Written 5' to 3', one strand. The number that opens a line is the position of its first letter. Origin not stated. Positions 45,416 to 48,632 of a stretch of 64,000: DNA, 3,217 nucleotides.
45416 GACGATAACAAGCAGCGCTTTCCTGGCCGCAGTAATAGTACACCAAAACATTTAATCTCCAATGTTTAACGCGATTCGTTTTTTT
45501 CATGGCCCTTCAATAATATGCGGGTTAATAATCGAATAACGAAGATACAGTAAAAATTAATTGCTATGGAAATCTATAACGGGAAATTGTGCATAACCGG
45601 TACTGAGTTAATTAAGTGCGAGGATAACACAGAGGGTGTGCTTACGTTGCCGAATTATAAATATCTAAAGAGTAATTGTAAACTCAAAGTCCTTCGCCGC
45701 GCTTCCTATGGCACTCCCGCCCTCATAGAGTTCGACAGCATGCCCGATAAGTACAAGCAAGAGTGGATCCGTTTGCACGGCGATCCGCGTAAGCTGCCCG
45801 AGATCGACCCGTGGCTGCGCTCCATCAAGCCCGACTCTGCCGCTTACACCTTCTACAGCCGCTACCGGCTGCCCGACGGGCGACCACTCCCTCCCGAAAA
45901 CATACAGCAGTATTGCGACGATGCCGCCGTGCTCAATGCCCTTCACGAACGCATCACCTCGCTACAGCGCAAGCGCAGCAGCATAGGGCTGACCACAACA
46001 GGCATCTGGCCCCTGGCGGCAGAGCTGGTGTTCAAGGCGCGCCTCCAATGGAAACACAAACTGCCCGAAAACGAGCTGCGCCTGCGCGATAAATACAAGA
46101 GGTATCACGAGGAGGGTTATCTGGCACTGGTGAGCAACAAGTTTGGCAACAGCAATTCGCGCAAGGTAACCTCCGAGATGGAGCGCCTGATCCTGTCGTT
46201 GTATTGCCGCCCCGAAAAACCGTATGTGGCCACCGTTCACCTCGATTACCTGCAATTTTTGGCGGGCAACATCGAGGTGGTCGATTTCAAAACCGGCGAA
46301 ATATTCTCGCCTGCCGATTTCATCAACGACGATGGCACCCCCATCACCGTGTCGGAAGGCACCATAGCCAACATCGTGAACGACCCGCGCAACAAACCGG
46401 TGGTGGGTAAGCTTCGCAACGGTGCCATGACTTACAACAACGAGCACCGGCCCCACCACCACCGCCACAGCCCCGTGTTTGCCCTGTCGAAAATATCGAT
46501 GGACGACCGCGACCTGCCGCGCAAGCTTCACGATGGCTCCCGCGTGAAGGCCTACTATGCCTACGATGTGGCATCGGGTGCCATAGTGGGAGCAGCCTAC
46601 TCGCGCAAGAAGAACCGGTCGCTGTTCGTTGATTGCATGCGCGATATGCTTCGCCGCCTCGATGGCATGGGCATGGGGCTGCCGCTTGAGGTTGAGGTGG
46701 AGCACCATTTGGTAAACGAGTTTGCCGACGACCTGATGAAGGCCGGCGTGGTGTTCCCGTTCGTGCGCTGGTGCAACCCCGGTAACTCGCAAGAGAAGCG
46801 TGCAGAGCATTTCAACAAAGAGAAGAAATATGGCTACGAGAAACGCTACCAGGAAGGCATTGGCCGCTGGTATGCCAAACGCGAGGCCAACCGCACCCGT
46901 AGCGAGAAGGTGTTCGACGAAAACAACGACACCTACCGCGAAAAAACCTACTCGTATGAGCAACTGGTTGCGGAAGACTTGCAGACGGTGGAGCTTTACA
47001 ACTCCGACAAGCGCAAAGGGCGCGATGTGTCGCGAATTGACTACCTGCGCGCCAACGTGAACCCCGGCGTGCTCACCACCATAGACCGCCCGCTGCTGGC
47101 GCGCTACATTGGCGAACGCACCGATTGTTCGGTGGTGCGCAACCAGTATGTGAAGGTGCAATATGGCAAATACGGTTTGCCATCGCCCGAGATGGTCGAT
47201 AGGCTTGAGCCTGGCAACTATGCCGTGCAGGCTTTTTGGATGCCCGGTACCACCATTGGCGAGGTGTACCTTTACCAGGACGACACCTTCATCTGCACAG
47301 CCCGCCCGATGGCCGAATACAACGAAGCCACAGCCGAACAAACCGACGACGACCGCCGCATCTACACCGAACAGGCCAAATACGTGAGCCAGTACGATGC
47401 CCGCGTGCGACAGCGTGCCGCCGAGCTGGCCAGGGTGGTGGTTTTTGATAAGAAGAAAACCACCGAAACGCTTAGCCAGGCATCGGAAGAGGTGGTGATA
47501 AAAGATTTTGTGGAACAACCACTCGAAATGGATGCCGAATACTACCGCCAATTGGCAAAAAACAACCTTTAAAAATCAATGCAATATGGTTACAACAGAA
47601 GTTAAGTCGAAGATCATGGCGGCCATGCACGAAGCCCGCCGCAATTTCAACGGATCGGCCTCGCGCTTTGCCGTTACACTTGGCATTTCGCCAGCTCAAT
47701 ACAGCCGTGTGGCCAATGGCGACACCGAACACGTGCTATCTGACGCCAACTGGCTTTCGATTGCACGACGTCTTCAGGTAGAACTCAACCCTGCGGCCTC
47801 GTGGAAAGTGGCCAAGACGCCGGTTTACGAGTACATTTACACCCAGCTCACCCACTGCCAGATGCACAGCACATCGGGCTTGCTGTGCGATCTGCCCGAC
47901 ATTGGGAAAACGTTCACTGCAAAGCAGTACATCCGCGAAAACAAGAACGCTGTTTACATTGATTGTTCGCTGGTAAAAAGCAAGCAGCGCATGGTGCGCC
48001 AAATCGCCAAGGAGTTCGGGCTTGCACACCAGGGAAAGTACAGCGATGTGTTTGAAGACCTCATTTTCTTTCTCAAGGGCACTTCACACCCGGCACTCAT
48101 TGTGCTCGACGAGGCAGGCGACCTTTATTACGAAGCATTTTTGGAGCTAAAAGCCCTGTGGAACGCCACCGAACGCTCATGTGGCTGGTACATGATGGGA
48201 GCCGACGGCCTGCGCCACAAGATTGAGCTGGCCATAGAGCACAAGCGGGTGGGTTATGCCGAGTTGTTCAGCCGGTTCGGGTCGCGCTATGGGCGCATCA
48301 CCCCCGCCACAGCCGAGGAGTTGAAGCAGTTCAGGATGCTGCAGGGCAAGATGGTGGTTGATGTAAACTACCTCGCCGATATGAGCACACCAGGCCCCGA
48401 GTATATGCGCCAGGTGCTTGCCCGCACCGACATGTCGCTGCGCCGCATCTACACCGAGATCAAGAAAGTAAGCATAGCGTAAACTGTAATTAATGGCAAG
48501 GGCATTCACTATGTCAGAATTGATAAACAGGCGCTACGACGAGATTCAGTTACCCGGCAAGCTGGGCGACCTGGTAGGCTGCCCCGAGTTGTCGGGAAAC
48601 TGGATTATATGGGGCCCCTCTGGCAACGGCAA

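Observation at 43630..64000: Mu-like transposable prophage interrupting a HAD-hydrolase gene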

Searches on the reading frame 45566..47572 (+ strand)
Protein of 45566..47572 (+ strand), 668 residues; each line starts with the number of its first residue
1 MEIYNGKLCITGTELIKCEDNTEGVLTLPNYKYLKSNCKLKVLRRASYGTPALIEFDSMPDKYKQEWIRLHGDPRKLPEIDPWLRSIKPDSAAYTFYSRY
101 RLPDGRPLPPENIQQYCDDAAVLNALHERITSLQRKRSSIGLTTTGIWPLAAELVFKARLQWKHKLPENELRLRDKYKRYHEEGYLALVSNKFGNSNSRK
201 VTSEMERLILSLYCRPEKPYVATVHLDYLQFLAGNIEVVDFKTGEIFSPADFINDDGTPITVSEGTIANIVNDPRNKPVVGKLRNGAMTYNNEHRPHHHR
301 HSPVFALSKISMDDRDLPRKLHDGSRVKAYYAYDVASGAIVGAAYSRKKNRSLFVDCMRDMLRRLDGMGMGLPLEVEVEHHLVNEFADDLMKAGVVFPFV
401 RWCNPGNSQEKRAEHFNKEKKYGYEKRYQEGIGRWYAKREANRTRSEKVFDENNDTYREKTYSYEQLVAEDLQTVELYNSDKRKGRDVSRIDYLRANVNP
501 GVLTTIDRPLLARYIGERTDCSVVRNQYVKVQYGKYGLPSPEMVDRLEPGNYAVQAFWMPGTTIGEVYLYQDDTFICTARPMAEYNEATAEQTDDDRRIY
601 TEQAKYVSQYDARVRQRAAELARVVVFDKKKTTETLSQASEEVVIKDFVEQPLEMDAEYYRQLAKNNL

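Call 4: search_protein_families(library=pfam, proteins=[window:45566-47572:+], max_evalue=0.01)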
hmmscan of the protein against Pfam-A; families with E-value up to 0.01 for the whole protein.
window:45566-47572:+ (668 aa): 0 families

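Call 6: search_protein_families(library=phrogs, proteins=[window:45566-47572:+], max_evalue=0.001)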
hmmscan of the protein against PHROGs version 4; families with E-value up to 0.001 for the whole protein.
window:45566-47572:+ (668 aa): 1 family
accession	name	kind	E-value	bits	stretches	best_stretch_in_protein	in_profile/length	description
phrog_310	-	integration and excision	6.1e-52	178.4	1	1-643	1-616/696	transposase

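Call 9: search_dna_similar(query=window:45566-47572:+, collection=phages, mode=protein, max_rows=25)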
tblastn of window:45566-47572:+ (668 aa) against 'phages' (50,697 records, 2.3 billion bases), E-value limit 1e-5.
Records with a match: 39; places in all: 39; records where one place covers at least 80% of the query: 3.
Best place of each record, by identity: <60% 39.
By first word of the organism name: Bacteroides 19; Porphyromonas 10; Bacteriophage 7; Winogradskyella 2; Elizabethkingia 1.
By host as written in the record: - 15; Winograskyella sp. HaHa_3_26 2; Bacteroides koreensis HM3 2; Bacteroides xylanisolvens HM7 2; Elizabethkingia anophelis 1; Porphyromonas gingivalis Bg4 1; Porphyromonas gingivalis SRR9217400-mag-bin.3 1; Porphyromonas gingivalis Kyuda-4 1; and 14 more.
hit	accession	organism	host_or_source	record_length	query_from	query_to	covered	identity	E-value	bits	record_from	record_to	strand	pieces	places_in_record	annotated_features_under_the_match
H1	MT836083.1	Bacteriophage sp.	human fecal samples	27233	18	642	94%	45.2%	8e-166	532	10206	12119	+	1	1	record has no annotation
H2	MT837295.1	Bacteriophage sp.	human fecal samples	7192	1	660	99%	37.9%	3e-129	426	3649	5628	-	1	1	record has no annotation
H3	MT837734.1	Bacteriophage sp.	human fecal samples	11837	1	618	93%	37.3%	5e-112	377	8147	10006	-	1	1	record has no annotation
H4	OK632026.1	Elizabethkingia phage TCUEAP3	Elizabethkingia anophelis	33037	2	215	32%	32.1%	3e-18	96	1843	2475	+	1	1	MuA-like transposase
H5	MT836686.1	Bacteriophage sp.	human fecal samples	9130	1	212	32%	31.8%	6e-13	79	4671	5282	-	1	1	record has no annotation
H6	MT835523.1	Bacteriophage sp.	human fecal samples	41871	2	210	31%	31.7%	2e-15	87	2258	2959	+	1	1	record has no annotation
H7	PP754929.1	Porphyromonas phage phage007a_Bg4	Porphyromonas gingivalis Bg4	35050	1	212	32%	30.6%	4e-22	108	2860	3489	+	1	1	transposase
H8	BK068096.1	Porphyromonas phage phage015a_SRR9217400mag3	Porphyromonas gingivalis ...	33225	1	212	32%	30.6%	1e-21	106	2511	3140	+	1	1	transposase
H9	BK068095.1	Porphyromonas phage phage014a_Kyudai4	Porphyromonas gingivalis Kyuda-4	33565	1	212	32%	30.6%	1e-21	106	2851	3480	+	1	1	transposase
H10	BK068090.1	Porphyromonas phage phage008a_KCOM2797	Porphyromonas gingivalis KCOM 2797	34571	1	212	32%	30.6%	2e-21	106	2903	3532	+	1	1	transposase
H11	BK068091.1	Porphyromonas phage phage009a_Kyudai3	Porphyromonas gingivalis Kyudai-3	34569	1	212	32%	30.6%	2e-21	106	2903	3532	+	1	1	transposase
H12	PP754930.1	Porphyromonas phage phage010a_HG1691old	Porphyromonas gingivalis HG1691old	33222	1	212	32%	30.6%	6e-21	104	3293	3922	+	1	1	transposase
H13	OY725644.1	Bacteroides phage p00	-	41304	1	212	32%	30.1%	2e-15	87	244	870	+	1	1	transposase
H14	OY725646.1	Bacteroides phage p00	-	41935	1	212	32%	30.1%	2e-15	87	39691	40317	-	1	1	transposase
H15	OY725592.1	Bacteroides phage p00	-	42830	1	212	32%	30.1%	2e-15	87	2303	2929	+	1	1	transposase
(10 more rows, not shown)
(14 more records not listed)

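Call 13: find_related_loci(query=window:45566-47572:+, collection=viral_contigs, flank=10000)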
Query window:45566-47572:+ (668 aa) in viral_contigs; peptide patterns used: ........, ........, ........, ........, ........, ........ (x = any residue, [..] = any of these).
5 stretches matched a pattern; 1 encode a relative of the query (tblastn E <= 1e-3); 1 distinct loci.
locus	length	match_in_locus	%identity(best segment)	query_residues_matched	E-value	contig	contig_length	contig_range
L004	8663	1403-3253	47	16-627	0e+0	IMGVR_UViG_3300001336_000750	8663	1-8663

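Call 28: search_solved_structures(query=window:45566-47572:+, max_evalue=10, show_alignments=2)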
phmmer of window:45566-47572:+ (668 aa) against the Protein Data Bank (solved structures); distinct sequences matched with E-value up to 10: 0.

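Call 38: find_homologous_proteins(query=window:45566-47572:+, max_evalue=1e-10)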
Query window:45566-47572:+ (668 aa): 4602 proteins with E <= 1e-10 among 8000 candidates; the best 120 are listed.
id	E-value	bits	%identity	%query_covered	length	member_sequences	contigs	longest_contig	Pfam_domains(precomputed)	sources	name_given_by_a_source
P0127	0.0e+0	1261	81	100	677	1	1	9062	-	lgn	-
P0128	2.6e-216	738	53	94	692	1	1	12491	-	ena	-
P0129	8.1e-216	736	50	100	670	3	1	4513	-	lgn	-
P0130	2.0e-215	735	53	95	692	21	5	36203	-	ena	-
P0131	2.5e-215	735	50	100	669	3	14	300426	-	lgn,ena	-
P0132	6.6e-215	733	52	94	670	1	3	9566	-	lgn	-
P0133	7.1e-215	733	52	94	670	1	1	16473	-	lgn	-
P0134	8.6e-214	730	52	94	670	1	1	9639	-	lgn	-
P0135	5.9e-213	727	53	95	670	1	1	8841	-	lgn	-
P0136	7.2e-213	727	52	97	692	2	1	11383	-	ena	-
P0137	1.1e-212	726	49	100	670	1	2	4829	-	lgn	-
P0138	1.8e-212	725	50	100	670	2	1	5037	-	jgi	-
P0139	3.2e-212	725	51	95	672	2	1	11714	-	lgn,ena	-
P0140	3.8e-212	724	49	100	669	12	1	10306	-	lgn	-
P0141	6.2e-212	724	50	100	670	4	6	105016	-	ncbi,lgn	-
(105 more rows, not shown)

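Call 39: find_encoding_contigs(protein=P0127, flank=10000, max_places=6)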
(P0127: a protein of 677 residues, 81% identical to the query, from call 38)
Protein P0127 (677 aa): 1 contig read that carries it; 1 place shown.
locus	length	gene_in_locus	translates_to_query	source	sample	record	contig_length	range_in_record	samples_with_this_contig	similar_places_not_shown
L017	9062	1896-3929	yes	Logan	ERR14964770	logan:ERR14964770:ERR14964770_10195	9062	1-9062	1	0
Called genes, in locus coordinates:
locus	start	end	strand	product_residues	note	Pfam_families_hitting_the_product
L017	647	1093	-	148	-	PF12844:HTH_19 (faint)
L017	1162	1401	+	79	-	-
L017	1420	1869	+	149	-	-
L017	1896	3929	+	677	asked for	-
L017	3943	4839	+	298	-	PF13401:AAA_22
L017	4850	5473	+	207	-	-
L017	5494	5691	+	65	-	-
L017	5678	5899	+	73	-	-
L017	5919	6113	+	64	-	-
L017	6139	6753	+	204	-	PF11363:DUF3164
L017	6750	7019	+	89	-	-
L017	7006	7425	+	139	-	-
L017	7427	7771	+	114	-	-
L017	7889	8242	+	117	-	PF14359:DUF4406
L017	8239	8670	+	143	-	-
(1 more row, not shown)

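Call 43: search_solved_structures(query=A1, max_evalue=10, show_alignments=2)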
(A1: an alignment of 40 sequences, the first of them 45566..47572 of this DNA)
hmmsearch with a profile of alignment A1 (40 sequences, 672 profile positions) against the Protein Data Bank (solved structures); distinct sequences matched with E-value up to 10: 0.

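Call 51: predict_structure(alignment_id=A1)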
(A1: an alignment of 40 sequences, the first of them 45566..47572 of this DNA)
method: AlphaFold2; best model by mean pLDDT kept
length: 668 residues; sequences in the alignment: 40
mean_pLDDT: 79.8   pTM: 0.51
mean pLDDT of the five models: 79.8, 78.5, 78.5, 77.9, 77.1
residues with pLDDT >= 90: 186; 70-90: 337; 50-70: 86; < 50: 59
segments of 3 or more residues with pLDDT < 50: 77-79, 194-199, 406-415, 436-443, 627-655
pLDDT, mean of each block of 10 residues (from residue 1): 78 85 85 88 85 89 87 62 84 90 76 92 93 84 81 89 89 92 88 48 86 91 93 91 89 82 87 87 83 72 81 80 87 86 90 89 89 74 62 68 51 50 60 48 53 66 89 86 75 86 82 92 93 93 89 94 92 93 91 92 92 85 57 42 41 54 67
secondary structure, 60 per line:
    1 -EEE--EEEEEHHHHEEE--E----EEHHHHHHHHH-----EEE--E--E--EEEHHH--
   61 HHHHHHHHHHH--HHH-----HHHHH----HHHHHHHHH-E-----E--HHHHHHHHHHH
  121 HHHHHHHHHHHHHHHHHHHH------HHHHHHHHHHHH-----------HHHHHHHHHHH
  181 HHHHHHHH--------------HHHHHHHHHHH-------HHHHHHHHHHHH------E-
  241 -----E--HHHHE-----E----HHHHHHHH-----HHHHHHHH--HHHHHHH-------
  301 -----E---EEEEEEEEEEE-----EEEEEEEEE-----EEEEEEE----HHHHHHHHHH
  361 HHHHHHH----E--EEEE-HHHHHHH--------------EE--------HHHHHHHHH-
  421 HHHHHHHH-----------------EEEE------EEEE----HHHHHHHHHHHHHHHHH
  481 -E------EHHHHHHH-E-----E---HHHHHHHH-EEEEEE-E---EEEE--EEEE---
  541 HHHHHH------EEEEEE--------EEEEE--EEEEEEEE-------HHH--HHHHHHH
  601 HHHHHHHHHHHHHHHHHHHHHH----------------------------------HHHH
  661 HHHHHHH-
elements in order (helices of 4 or more, strands of 3 or more residues): E2-4 E7-11 H12-15 E16-18 H28-36 E42-44 E53-55 H61-71 H82-86 H91-99 H110-140 H147-158 H170-188 H203-213 H221-232 H249-252 H264-271 H277-284 H287-293 E310-320 E326-334 E340-346 H351-367 E375-378 H380-386 H411-419 H421-428 E446-449 E456-459 H464-480 H490-496 H508-515 E517-522 E528-531 E534-537 H541-546 E553-558 E567-571 E574-581 H594-622 H657-667

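Call 53: fold_search(model_id=the predicted structure, library=pdb)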
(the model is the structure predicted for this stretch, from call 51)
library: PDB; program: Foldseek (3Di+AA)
matches with E <= 10: 598; with E <= 0.001: 30
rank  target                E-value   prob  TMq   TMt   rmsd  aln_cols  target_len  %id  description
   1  4fcy_A                1.2e-15  1.00  0.29  0.40  18.6       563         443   14  Crystal structure of the bacteriophage Mu transpososome (released 2012-11-07)
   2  4fcy_B                3.0e-15  1.00  0.27  0.35  23.6       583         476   14  Crystal structure of the bacteriophage Mu transpososome (released 2012-11-07)
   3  9bw1_M                1.1e-14  1.00  0.30  0.27  17.7       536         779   15  TnsABCD-DNA transpososome (released 2024-10-16)
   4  7svw_B                8.1e-14  1.00  0.26  0.35  13.9       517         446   12  Strand-transfer complex of TnsB from ShCAST (released 2022-08-10)
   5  8rdu_R                3.0e-13  1.00  0.27  0.33  19.4       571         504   13  Conformational Landscape of the Type V-K CRISPR-associated TransposonIntegration Assembly CAST V-K composite map (released 2024-06-19)
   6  8rdu_S                1.8e-12  1.00  0.26  0.32  16.9       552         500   12  Conformational Landscape of the Type V-K CRISPR-associated TransposonIntegration Assembly CAST V-K composite map (released 2024-06-19)
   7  8aa5_AP1              2.6e-12  1.00  0.27  0.36  14.0       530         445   12  Cryo-EM structure of the strand transfer complex of the TnsB transposase (type V-K CRISPR-associated transposon) (released 2022-10-19)
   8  7pik_C                2.8e-12  1.00  0.22  0.25  22.0       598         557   13  Cryo-EM structure of E. coli TnsB in complex with right end fragment of Tn7 transposon (released 2022-06-15)
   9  8ea3_X                4.8e-12  1.00  0.26  0.32  16.1       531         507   12  V-K CAST Transpososome from Scytonema hofmanni, major configuration (released 2022-11-30)
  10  7pik_B                4.6e-11  1.00  0.22  0.26  20.8       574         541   12  Cryo-EM structure of E. coli TnsB in complex with right end fragment of Tn7 transposon (released 2022-06-15)
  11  8ea3_W                5.4e-11  1.00  0.25  0.30  17.7       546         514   12  V-K CAST Transpososome from Scytonema hofmanni, major configuration (released 2022-11-30)
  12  8ea3_Y                1.2e-10  1.00  0.24  0.45  16.5       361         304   15  V-K CAST Transpososome from Scytonema hofmanni, major configuration (released 2022-11-30)
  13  1bcm_B                1.3e-10  1.00  0.28  0.55   7.6       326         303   14  BACTERIOPHAGE MU TRANSPOSASE CORE DOMAIN WITH 2 MONOMERS PER ASYMMETRIC UNIT (released 1995-10-15)
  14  8aa5_CP1              1.5e-10  1.00  0.23  0.45  15.8       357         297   15  Cryo-EM structure of the strand transfer complex of the TnsB transposase (type V-K CRISPR-associated transposon) (released 2022-10-19)
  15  7svw_A                1.7e-10  1.00  0.23  0.45  15.4       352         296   14  Strand-transfer complex of TnsB from ShCAST (released 2022-08-10)
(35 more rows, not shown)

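Call 64: find_encoding_contigs(protein=P0131, flank=4000, max_places=6)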
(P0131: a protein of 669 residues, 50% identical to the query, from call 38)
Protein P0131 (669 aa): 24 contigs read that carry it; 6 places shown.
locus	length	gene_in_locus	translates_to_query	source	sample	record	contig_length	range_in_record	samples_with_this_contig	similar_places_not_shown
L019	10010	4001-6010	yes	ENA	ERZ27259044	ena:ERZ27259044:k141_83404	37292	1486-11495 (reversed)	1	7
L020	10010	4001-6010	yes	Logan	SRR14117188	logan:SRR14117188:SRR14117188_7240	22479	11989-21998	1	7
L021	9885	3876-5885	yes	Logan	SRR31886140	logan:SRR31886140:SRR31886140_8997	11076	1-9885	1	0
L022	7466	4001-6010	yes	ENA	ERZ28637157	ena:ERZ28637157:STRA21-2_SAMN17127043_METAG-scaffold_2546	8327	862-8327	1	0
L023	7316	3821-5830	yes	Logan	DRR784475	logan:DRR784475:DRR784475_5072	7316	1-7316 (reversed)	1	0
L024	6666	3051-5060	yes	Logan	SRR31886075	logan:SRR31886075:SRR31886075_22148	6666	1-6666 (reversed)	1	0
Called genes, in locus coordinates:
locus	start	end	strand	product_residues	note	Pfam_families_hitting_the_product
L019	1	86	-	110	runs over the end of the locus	PF25967:RND-MFP_C, PF25975:CzcB_C, PF25989:YknX_C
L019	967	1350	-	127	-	-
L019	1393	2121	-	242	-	-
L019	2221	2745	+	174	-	-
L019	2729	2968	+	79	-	-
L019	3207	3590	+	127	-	-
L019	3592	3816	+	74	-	-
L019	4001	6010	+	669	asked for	-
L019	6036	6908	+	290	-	PF13401:AAA_22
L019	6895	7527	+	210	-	-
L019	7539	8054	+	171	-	-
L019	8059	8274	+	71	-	-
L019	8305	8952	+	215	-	PF11363:DUF3164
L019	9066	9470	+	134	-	-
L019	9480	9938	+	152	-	PF14902:DUF4494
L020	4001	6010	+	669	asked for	-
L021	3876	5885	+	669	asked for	-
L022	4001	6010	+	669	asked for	-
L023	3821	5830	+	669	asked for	-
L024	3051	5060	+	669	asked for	-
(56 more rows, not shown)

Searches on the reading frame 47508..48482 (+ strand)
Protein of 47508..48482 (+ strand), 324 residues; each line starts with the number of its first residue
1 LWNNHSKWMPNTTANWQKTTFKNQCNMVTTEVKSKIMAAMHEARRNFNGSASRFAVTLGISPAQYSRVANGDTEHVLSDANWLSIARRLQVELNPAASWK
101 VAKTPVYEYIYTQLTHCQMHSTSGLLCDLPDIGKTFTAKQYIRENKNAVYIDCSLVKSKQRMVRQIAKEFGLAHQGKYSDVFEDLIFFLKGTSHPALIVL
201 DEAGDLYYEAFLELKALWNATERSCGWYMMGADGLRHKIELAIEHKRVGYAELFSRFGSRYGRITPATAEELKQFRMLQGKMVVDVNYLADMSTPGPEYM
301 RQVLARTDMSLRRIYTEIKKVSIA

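Call 4: search_protein_families(library=pfam, proteins=[window:47508-48482:+], max_evalue=0.01)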
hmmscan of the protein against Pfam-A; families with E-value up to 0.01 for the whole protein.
window:47508-48482:+ (324 aa): 2 families
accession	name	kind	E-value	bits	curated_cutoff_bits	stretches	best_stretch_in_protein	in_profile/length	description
PF13401.12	AAA_22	-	3.8e-11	43.8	27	1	121-238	5-129/130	AAA domain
PF01381.28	HTH_3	-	0.00041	20.8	23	1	42-93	3-52/55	Helix-turn-helix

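Call 6: search_protein_families(library=phrogs, proteins=[window:47508-48482:+], max_evalue=0.001)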
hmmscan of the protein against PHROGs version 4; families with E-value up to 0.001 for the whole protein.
window:47508-48482:+ (324 aa): 1 family
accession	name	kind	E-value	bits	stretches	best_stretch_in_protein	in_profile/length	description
phrog_296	-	integration and excision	1.3e-37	130.8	1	12-275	204-462/626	DNA transposition protein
